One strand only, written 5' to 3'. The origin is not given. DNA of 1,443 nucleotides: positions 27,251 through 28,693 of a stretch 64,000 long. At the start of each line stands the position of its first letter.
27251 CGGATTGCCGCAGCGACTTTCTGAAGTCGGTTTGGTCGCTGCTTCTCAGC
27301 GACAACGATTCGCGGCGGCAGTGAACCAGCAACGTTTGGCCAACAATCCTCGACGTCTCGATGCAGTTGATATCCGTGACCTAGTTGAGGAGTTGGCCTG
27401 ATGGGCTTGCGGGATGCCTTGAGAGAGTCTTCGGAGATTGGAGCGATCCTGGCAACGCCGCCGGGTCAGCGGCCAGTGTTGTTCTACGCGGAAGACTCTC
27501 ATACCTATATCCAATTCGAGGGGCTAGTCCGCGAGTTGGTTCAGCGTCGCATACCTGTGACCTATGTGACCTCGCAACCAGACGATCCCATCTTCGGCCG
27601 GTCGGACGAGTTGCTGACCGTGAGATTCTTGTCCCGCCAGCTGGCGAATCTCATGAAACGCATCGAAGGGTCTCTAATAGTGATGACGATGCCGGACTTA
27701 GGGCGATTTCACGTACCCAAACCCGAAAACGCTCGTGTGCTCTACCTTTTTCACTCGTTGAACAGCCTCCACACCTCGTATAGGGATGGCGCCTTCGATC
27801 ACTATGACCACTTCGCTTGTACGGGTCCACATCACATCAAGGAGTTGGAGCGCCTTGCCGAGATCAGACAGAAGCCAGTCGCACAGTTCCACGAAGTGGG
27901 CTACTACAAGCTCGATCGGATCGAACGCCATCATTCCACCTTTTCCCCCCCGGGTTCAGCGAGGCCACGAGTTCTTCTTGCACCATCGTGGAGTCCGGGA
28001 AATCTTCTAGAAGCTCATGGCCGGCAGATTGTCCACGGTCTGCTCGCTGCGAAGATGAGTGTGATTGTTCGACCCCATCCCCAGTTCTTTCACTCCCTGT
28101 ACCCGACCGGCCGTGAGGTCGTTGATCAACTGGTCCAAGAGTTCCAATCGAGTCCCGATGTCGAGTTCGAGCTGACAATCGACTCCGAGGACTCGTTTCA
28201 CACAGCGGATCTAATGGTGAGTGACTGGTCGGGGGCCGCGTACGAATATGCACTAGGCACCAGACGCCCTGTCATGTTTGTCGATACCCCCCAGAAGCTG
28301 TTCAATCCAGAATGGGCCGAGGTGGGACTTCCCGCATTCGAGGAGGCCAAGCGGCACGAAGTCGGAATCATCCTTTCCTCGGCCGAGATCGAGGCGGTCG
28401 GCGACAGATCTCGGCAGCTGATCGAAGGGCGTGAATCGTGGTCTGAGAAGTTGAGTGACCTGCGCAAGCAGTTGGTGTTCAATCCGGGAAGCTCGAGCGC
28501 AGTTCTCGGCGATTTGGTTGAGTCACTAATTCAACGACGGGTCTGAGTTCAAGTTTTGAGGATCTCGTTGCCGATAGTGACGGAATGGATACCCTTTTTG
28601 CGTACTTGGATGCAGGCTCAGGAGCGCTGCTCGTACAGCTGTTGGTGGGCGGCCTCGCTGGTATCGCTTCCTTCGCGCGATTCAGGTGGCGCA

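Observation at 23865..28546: Phosphonate operon built from teichoic-acid-type parts: TagD-like cytidylyltransferase::PepM fusion, Ppd, Fe-ADH, TagF-like transferase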

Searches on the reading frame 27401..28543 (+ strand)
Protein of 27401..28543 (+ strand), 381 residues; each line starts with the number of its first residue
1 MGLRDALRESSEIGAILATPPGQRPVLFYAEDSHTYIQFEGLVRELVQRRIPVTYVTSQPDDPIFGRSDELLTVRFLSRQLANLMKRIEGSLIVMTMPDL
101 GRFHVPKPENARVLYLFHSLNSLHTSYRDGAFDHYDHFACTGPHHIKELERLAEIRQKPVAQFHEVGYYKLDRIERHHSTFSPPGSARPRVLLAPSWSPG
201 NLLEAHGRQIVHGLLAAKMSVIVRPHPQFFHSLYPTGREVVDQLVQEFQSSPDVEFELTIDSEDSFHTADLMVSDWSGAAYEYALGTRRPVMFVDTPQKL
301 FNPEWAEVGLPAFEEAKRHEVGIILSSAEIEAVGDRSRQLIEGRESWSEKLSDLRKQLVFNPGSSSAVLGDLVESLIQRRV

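Call 5: search_protein_families(library=pfam, proteins=[window:27401-28543:+], max_evalue=0.01)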
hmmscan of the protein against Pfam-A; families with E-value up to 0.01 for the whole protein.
window:27401-28543:+ (381 aa): 1 family
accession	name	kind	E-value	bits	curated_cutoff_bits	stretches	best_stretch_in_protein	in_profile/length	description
PF04464.20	Glyphos_transf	-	1.2e-06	28.2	22.1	1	215-294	225-292/367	CDP-Glycerol:Poly(glycerophosphate) glycerophosphotransferase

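Call 6: search_protein_families(library=ncbifam, proteins=[window:27401-28543:+], max_evalue=0.01)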
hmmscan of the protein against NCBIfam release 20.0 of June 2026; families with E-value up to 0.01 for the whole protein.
window:27401-28543:+ (381 aa): 0 families

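Call 14: find_homologous_proteins(query=window:27401-28543:+)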
Query window:27401-28543:+ (381 aa): 915 proteins with E <= 0.001 among 5980 candidates; the best 120 are listed.
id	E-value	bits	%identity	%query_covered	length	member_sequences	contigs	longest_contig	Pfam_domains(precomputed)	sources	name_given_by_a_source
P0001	9.5e-255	862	100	100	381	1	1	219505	PF04464.21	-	-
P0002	2.0e-149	515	58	99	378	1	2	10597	-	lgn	-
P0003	3.9e-141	488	58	99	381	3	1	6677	-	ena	-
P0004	2.0e-140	486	56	99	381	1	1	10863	-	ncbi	-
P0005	7.6e-140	484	57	98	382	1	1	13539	-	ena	-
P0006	1.1e-139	483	56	99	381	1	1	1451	-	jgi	jgi:YidC/Oxa1 family membrane protein insertase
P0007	2.0e-139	483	56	99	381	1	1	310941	-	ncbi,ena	-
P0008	2.3e-138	479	55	99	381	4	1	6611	PF04464.21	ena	-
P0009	4.9e-138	478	55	99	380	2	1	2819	-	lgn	-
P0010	1.2e-137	477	56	98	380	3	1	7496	-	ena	-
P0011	5.8e-136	471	55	98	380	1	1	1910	-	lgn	-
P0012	1.2e-135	470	56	99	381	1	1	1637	PF04464.21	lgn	-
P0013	2.2e-135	469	54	99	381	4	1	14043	PF04464.21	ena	-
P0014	2.5e-135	469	55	98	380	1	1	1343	-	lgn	-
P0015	4.1e-134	465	55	99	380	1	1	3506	-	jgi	jgi:YidC/Oxa1 family membrane protein insertase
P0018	1.1e-131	457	54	99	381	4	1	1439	PF04464.21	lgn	-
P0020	2.3e-131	456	53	99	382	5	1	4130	PF04464.21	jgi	-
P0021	7.0e-131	454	54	99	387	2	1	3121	PF04464.21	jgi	-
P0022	1.5e-130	453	55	94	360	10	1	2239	PF04464.21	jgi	jgi:YidC/Oxa1 family membrane protein insertase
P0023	2.4e-130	453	55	99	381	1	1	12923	PF04464.21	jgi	jgi:YidC/Oxa1 family membrane protein insertase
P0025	8.8e-130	451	55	98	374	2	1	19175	PF04464.21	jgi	jgi:YidC/Oxa1 family membrane protein insertase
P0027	1.8e-124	433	54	97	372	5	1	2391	PF04464.21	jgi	jgi:YidC/Oxa1 family membrane protein insertase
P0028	8.7e-124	431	49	99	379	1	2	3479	PF04464.21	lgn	-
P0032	1.7e-120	420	52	97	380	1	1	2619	PF04464.21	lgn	-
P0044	6.8e-116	405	50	99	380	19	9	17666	PF04464.21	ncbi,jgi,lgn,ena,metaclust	metaclust:\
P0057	2.5e-112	393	51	94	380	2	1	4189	PF04464.21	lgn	-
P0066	8.9e-110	385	44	98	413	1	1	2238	PF04464.21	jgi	jgi:YidC/Oxa1 family membrane protein insertase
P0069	3.7e-109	383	48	98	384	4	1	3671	PF04464.21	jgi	jgi:hypothetical protein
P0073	3.0e-107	377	46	99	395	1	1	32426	PF04464.21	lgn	-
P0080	3.0e-104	367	56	75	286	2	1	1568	PF04464.21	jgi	-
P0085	2.7e-102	360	45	99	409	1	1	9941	PF04464.21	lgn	-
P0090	2.8e-101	357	43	99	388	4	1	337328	PF04464.21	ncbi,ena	-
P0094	7.7e-99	349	43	99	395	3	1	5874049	-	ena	-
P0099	8.0e-96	339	42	99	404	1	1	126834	PF04464.21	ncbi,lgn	ncbi:MAG: CDP-glycerol glycerophosphotransferase family protein [Planctomycetota bacterium]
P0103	3.1e-94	334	42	99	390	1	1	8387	PF04464.21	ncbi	ncbi:MAG: CDP-glycerol glycerophosphotransferase family protein [Acidimicrobiia bacterium]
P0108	8.5e-93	329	41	99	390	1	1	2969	PF04464.21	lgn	-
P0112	1.7e-92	328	43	98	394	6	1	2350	PF04464.21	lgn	-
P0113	1.9e-92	328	41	99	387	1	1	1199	PF04464.21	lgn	-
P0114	6.0e-92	326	42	98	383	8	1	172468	PF04464.21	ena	-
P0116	7.6e-92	326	42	99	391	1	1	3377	PF04464.21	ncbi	-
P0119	1.2e-91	325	42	94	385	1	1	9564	PF04464.21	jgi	jgi:hypothetical protein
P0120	1.5e-91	325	40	99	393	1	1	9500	PF04464.21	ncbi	ncbi:MAG: CDP-glycerol glycerophosphotransferase family protein [Acidimicrobiia bacterium]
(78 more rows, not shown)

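Call 16: find_encoding_contigs(protein=P0094, flank=10000, max_places=2)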
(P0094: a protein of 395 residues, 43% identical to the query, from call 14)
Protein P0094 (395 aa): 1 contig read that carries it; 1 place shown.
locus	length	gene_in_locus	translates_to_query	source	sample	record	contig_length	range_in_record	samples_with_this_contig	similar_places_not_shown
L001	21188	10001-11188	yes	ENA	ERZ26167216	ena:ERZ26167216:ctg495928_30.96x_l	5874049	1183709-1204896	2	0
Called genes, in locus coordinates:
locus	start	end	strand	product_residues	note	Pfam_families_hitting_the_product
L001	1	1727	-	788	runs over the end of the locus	PF12704:MacB_PCD (faint), PF02687:FtsX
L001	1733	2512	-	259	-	PF00005:ABC_tran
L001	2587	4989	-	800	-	PF04945:YHS, PF19335:HMBD, PF00122:E1-E2_ATPase, PF00702:Hydrolase, PF08282:Hydrolase_3 (faint)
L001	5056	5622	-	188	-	-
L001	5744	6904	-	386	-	PF00465:Fe-ADH, PF13685:Fe-ADH_2, PF25137:ADH_Fe_C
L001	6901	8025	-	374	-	PF02776:TPP_enzyme_N, PF02775:TPP_enzyme_C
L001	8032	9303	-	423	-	PF01467:CTP_transf_like, PF13714:PEP_mutase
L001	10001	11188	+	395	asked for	-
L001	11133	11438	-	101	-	-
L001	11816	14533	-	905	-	PF00330:Aconitase, PF00694:Aconitase_C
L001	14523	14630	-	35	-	-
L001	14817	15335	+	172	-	PF00132:Hexapep (weak), PF25087:GMPPB_C (faint), PF25084:LbH_EIF2B (weak), PF00132:Hexapep (weak), PF14602:Hexapep_2 (weak)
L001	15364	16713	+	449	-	PF13393:tRNA-synt_His, PF00587:tRNA-synt_2b, PF13393:tRNA-synt_His (weak), PF03129:HGTP_anticodon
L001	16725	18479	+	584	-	PF01336:tRNA_anti-codon, PF00152:tRNA-synt_2, PF02938:GAD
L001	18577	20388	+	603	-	PF02518:HATPase_c, PF13589:HATPase_c_3, PF01119:DNA_mis_repair, PF08676:MutL_C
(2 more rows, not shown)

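Call 17: find_encoding_contigs(protein=P0099, flank=10000, max_places=2)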
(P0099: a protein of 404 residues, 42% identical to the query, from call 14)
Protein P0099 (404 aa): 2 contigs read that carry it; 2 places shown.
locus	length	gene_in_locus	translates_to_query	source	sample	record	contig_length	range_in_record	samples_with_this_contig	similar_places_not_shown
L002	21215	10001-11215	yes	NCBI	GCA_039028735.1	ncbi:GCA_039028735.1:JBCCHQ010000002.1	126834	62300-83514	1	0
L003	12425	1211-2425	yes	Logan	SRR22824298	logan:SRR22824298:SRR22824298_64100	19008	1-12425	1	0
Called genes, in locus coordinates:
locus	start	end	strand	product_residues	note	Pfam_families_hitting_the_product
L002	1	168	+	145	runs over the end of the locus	PF10604:Polyketide_cyc2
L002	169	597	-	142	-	-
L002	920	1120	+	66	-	-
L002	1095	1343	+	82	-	PF00583:Acetyltransf_1 (weak), PF13508:Acetyltransf_7 (weak)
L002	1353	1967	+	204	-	PF05175:MTS (weak), PF13489:Methyltransf_23, PF03848:TehB (weak), PF01209:Ubie_methyltran (weak), PF13847:Methyltransf_31, PF08241:Methyltransf_11, PF08242:Methyltransf_12, PF13649:Methyltransf_25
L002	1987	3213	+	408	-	PF07690:MFS_1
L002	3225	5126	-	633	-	PF00005:ABC_tran, PF03193:RsgA_GTPase (faint), PF13555:AAA_29 (faint), PF13304:AAA_21 (weak), PF12848:ABC_tran_Xtn (weak), PF00005:ABC_tran, PF13191:AAA_16 (weak), PF16326:ABC_tran_CTD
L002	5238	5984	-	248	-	PF13578:Methyltransf_24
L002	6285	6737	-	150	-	-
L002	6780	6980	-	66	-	-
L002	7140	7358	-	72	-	-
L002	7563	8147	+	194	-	-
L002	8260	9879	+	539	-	PF00884:Sulfatase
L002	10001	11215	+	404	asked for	PF04464:Glyphos_transf (weak)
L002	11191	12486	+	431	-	PF01467:CTP_transf_like, PF13714:PEP_mutase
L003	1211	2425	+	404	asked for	PF04464:Glyphos_transf (weak)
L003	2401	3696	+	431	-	PF01467:CTP_transf_like, PF13714:PEP_mutase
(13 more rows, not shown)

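Call 18: find_encoding_contigs(protein=P0090, flank=10000, max_places=2)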
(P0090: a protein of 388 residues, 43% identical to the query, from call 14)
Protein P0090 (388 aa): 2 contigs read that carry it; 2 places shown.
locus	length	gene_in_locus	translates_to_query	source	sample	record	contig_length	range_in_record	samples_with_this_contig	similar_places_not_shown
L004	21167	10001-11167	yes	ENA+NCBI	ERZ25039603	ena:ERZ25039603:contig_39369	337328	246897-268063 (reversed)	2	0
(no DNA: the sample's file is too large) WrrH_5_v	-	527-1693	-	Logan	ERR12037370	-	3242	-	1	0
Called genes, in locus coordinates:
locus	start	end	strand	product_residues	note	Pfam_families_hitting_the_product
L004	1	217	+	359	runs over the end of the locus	PF01041:DegT_DnrJ_EryC1, PF01053:Cys_Met_Meta_PP, PF01212:Beta_elim_lyase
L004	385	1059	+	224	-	PF17836:PglD_N, PF25087:GMPPB_C (faint), PF25084:LbH_EIF2B (faint), PF00132:Hexapep (weak)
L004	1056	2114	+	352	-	PF13469:Sulfotransfer_3 (faint)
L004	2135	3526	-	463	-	PF00884:Sulfatase, PF01663:Phosphodiest (weak), PF16347:SGSH_C (weak)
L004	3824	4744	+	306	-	PF12974:Phosphonate-bd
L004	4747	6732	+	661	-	PF00884:Sulfatase (weak), PF03793:PASTA (weak)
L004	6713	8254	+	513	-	PF00884:Sulfatase (faint)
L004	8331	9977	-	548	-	-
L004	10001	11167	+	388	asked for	PF04464:Glyphos_transf (faint)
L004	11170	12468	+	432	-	PF01467:CTP_transf_like, PF13714:PEP_mutase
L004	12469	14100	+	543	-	PF00884:Sulfatase (faint), PF01663:Phosphodiest, PF02776:TPP_enzyme_N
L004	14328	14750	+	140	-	PF02775:TPP_enzyme_C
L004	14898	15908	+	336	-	PF00465:Fe-ADH, PF13685:Fe-ADH_2, PF25137:ADH_Fe_C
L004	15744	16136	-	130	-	-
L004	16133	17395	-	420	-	-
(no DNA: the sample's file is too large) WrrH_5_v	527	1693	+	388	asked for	PF04464:Glyphos_transf (faint)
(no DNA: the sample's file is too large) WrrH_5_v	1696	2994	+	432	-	PF01467:CTP_transf_like, PF13714:PEP_mutase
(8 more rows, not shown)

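Call 19: find_encoding_contigs(protein=P0007, flank=10000, max_places=2)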
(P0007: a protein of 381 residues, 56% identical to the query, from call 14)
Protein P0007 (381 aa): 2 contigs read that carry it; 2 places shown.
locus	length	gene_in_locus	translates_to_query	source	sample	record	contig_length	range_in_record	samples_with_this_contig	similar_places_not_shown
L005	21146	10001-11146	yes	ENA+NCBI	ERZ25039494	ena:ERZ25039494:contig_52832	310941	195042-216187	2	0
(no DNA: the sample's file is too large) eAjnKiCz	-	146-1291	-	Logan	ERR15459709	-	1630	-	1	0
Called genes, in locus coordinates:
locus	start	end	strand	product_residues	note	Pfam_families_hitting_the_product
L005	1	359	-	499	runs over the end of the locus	PF07730:HisKA_3, PF02518:HATPase_c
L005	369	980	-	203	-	-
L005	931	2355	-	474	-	-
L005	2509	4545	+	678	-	PF04851:ResIII, PF00270:DEAD (faint), PF17757:UvrB_inter, PF27431:UvrB_3rd, PF00271:Helicase_C, PF12344:UvrB, PF02151:UVR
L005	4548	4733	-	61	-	-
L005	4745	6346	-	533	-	PF00884:Sulfatase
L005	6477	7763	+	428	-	PF01467:CTP_transf_like, PF13714:PEP_mutase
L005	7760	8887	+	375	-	PF02776:TPP_enzyme_N, PF02775:TPP_enzyme_C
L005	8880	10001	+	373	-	PF00465:Fe-ADH, PF25137:ADH_Fe_C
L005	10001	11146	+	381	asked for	-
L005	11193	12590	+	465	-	PF00535:Glycos_transf_2, PF13489:Methyltransf_23, PF08241:Methyltransf_11, PF08242:Methyltransf_12, PF13649:Methyltransf_25, PF13847:Methyltransf_31 (weak)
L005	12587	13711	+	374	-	-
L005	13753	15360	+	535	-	PF00005:ABC_tran (faint), PF17760:UvrA_inter, PF17755:UvrA_DNA-bind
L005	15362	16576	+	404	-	PF00005:ABC_tran (faint), PF02463:SMC_N (faint), PF13304:AAA_21 (faint)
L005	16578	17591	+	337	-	-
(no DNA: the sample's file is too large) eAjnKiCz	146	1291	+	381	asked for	-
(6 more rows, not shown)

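Call 23: search_solved_structures(query=window:27401-28543:+, max_evalue=10, show_alignments=2)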
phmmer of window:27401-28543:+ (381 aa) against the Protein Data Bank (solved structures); distinct sequences matched with E-value up to 10: 2.
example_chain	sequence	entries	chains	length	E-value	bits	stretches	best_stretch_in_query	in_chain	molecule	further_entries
5juh_A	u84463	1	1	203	1.6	10.6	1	28-73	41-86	Antifreeze protein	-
2vc2_L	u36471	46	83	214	2.3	10.1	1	225-296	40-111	MONOCLONAL ANTIBODY 10E5 LIGHT CHAIN | 10E5 FAB, LIGHT CHAIN | 10E5 FAB LIGHT CHAIN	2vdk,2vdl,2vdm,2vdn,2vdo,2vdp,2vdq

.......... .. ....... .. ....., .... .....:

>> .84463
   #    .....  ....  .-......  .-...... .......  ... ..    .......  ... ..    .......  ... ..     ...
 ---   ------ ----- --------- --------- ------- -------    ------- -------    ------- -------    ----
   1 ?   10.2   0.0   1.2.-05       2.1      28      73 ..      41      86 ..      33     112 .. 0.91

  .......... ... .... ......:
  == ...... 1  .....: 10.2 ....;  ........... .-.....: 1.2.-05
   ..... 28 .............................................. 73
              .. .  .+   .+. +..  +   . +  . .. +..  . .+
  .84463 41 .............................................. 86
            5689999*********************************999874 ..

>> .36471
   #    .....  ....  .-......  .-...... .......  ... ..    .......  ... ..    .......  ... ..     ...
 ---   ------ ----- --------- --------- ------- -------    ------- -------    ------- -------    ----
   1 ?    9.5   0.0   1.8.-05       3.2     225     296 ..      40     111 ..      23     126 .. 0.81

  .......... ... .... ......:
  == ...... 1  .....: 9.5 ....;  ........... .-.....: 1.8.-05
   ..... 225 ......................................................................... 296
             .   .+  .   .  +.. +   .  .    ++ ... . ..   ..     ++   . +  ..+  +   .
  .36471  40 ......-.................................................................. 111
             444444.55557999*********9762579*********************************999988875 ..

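Call 25: search_solved_structures(query=A1, max_evalue=10, show_alignments=3)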
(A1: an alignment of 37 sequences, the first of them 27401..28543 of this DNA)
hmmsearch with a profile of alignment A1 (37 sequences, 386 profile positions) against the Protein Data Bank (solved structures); distinct sequences matched with E-value up to 10: 1.
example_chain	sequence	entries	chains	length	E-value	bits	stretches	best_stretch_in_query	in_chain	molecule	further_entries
4xyw_A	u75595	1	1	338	0.83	11.3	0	227-283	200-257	O-antigen biosynthesis glycosyltransferase WbnH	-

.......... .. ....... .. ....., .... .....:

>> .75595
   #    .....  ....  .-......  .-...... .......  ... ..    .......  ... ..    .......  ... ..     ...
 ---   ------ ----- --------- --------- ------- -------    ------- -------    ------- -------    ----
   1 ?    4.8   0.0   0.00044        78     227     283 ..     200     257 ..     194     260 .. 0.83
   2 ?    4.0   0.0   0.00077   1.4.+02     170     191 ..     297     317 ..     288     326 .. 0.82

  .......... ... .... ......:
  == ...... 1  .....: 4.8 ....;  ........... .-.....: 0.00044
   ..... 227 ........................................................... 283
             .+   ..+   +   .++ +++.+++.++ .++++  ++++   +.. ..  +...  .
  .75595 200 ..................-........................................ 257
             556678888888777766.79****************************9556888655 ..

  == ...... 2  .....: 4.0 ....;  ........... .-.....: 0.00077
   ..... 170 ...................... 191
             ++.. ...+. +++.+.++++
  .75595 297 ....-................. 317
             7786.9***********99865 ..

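Call 33: find_related_loci(query=A1, collection=genome_contigs, flank=8000)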
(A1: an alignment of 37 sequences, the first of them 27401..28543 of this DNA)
Query A1 (381 aa) in genome_contigs; peptide patterns used: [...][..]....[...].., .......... (x = any residue, [..] = any of these).
113 stretches matched a pattern; 31 encode a relative of the query (tblastn E <= 1e-3); 31 distinct loci.
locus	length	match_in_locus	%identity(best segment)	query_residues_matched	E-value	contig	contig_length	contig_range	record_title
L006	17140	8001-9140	56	1-379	2e-144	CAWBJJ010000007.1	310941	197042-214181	MAG: uncultured Acidobacteriota bacterium isolate MFD02360.bin.2.56 genome assembly, contig: contig_52832, whole genome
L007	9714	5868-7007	54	1-379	2e-138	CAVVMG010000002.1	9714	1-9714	MAG: uncultured Acidobacteriota bacterium isolate MFD09267.bin.1.92 genome assembly, contig: contig_119323, whole genome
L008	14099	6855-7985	53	2-378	6e-137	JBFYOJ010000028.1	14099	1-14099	MAG: Acidimicrobiia bacterium isolate PPR_0124 k121_3624705, whole genome shotgun sequence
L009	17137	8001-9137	43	3-379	7e-105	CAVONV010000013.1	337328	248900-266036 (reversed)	MAG: uncultured Acidobacteriota bacterium isolate MFD09964.bin.1.111 genome assembly, contig: contig_39369, whole genome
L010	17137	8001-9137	43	3-380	1e-100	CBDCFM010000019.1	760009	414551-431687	MAG: Terriglobia bacterium isolate c54ba7f5-15f4-4a56-8061-a18d687d4eea genome assembly, contig: contig_19, whole genome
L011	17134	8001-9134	42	2-377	1e-99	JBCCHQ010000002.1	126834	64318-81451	MAG: Planctomycetota bacterium isolate P01_B01_bin.70 k141_1574379_length_126834_cov_12.8625, whole genome shotgun seque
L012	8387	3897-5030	42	3-379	1e-98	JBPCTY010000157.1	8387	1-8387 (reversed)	MAG: Acidimicrobiia bacterium isolate MAG_seacave_67 S1Ck127_14466775, whole genome shotgun sequence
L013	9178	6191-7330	42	3-381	4e-97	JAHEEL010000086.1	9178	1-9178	MAG: Actinomycetes bacterium isolate Ww271 NODE_19814_length_9178_cov_1.884178, whole genome shotgun sequence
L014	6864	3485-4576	41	3-365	3e-95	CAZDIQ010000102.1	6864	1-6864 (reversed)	MAG TPA_asm: uncultured Acidimicrobiaceae bacterium isolate SRP344714_co2_149 genome assembly, contig: NODE_29136_length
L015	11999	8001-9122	41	3-375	5e-94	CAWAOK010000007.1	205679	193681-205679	MAG: uncultured Gaiellaceae bacterium isolate MFD02840.bin.2.267 genome assembly, contig: contig_19484, whole genome sho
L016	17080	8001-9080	43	3-361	5e-94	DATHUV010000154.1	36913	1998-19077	MAG TPA_asm: Acidimicrobiia bacterium isolate SMAG_U16116 k141_1687014, whole genome shotgun sequence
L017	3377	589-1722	42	3-379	8e-95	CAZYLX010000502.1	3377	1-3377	MAG TPA_asm: uncultured Acidimicrobiaceae bacterium isolate SRP155585_co2_68 genome assembly, contig: NODE_35264_length_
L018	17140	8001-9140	41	3-381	5e-93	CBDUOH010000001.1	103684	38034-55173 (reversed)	MAG TPA_asm: uncultured Acidimicrobiia bacterium isolate SRR22808131_binner123_Refined_53 genome assembly, contig: ERZ25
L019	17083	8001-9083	42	3-362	2e-91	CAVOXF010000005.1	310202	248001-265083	MAG: uncultured Actinomycetota bacterium isolate MFD09964.bin.1.174 genome assembly, contig: contig_7986, whole genome s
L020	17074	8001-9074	43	16-377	9e-91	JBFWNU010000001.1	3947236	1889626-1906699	MAG: Vulcanimicrobiota bacterium isolate CA_2019_TPBF_12 NODE_1_length_3947236_cov_36.827453_TPBF, whole genome shotgun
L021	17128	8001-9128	41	3-377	2e-90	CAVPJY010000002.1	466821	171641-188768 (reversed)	MAG: uncultured Actinomycetes bacterium isolate MFD10007.bin.2.119 genome assembly, contig: contig_12122, whole genome s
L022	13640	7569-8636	42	26-379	5e-89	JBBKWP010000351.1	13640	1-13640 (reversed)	MAG: Candidatus Xenobia bacterium isolate metabat_bins.273 k119_3822620, whole genome shotgun sequence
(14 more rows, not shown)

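Call 37: predict_structure(alignment_id=A1)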
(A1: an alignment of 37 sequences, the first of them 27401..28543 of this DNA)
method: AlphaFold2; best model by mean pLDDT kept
length: 381 residues; sequences in the alignment: 37
mean_pLDDT: 94.1   pTM: 0.91
mean pLDDT of the five models: 94.1, 93.1, 93.0, 93.0, 92.0
residues with pLDDT >= 90: 316; 70-90: 62; 50-70: 2; < 50: 1
segments of 3 or more residues with pLDDT < 50: none
pLDDT, mean of each block of 10 residues (from residue 1): 85 97 96 89 97 96 89 95 96 95 90 95 89 96 96 91 97 96 86 95 97 98 95 91 97 94 92 97 98 94 88 95 96 98 95 98 98 94 48
secondary structure, 60 per line:
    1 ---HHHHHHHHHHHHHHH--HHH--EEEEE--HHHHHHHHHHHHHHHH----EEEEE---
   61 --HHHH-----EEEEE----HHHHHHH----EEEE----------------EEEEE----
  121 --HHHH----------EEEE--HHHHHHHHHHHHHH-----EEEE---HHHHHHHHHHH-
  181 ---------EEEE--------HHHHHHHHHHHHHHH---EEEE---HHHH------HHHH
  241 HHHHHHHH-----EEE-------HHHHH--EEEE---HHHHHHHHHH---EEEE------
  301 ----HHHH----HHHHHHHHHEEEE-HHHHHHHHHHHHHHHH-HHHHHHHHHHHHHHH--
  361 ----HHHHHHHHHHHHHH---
elements in order: H4-18 E26-30 H33-48 E53-57 H63-66 E72-76 H81-87 E92-95 E112-116 H123-126 E137-140 H143-156 E162-165 H169-179 E190-193 H202-216 E220-223 H227-230 H237-248 E254-256 H264-268 E271-274 H278-287 E291-294 H305-308 H313-321 E322-325 H327-342 H344-358 H365-378
